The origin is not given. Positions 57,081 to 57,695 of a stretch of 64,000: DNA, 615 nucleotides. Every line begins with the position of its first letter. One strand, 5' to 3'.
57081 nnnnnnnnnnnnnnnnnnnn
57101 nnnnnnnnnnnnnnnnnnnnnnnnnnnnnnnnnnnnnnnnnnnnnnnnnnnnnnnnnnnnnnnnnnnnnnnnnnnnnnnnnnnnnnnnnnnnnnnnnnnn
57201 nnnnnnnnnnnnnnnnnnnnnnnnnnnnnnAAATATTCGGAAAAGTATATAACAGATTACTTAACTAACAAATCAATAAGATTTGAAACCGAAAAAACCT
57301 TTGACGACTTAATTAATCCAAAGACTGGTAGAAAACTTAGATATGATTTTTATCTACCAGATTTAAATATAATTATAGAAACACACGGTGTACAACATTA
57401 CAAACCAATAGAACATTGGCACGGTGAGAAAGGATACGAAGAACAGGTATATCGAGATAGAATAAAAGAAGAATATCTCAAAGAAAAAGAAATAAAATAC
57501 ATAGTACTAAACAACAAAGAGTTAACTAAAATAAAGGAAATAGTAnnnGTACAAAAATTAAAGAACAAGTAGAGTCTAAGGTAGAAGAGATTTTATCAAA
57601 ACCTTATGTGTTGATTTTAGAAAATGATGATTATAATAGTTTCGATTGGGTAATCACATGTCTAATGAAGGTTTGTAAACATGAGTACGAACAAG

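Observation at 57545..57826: Phage-encoded ClpS-like adaptor, translationally coupled to a homing endonuclease gene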

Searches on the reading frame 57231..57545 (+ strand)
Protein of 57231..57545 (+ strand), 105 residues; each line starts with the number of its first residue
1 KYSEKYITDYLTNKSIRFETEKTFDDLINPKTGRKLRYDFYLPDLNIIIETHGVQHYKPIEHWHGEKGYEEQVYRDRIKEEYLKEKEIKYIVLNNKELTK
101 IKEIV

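Call 87: search_protein_families(library=pfam, proteins=[window:57231-57545:+], max_evalue=10)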
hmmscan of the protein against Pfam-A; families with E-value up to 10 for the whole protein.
seq(105 aa): 3 families
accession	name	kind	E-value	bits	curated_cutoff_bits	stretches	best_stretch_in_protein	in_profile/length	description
PF05367.17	Phage_endo_I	-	0.0033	17.5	29.1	1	4-54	20-69/149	Phage endonuclease I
PF18742.7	DpnII-MboI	-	0.0089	16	27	1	27-89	57-111/150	REase_DpnII-MboI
PF10035.14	DUF2179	-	0.32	11.3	22.8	1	63-105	6-36/55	Uncharacterized protein conserved in bacteria (DUF2179)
